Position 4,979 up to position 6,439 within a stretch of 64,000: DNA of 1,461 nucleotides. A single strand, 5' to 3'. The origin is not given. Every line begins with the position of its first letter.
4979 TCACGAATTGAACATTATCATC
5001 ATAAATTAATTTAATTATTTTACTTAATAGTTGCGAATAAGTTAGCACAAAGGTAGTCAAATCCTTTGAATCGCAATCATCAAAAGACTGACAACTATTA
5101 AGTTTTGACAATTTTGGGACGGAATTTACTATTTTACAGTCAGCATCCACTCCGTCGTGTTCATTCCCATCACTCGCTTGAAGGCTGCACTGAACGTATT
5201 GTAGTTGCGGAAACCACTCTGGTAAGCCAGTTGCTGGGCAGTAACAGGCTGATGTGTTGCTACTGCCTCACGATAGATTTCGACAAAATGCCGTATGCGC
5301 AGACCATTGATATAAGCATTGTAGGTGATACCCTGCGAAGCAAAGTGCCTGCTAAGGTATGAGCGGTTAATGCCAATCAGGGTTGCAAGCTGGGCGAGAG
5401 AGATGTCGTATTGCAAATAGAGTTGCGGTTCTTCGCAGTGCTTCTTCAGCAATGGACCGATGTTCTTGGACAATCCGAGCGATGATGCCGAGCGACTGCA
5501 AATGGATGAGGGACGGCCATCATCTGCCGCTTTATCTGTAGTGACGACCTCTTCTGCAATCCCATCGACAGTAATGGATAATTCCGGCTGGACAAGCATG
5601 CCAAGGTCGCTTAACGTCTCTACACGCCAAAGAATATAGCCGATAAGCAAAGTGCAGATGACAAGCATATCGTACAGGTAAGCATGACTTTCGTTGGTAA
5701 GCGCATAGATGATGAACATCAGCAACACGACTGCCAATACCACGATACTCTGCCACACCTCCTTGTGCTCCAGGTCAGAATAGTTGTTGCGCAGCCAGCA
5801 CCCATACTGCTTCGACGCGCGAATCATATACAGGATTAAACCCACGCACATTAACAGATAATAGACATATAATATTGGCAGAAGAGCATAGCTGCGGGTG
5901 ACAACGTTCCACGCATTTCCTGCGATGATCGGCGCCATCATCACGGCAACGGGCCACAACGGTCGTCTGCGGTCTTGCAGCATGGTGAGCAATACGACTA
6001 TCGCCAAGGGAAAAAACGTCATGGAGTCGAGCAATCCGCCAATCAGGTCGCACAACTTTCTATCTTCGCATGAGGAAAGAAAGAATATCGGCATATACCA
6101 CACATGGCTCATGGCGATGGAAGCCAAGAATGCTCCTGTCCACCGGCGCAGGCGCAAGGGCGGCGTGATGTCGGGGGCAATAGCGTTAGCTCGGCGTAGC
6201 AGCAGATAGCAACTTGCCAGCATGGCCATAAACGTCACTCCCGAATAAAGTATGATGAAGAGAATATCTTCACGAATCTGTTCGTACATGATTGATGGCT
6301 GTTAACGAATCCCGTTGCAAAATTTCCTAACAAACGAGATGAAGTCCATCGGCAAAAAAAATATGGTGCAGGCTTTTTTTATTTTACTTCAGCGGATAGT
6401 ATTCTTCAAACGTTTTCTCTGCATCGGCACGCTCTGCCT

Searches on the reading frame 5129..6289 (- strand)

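Call 76: search_protein_families(library=pfam, proteins=[window:5129-6289:-])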
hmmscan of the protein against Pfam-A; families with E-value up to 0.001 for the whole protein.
window:5129-6289:- (386 aa): 2 families
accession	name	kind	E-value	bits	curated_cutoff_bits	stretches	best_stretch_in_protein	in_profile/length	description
PF12833.13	HTH_18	-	1.8e-11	44.6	33.6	1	301-381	1-77/80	Helix-turn-helix domain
PF00165.29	HTH_AraC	-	1.9e-10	41.1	26.6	1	293-328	6-42/42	Bacterial regulatory helix-turn-helix proteins, AraC family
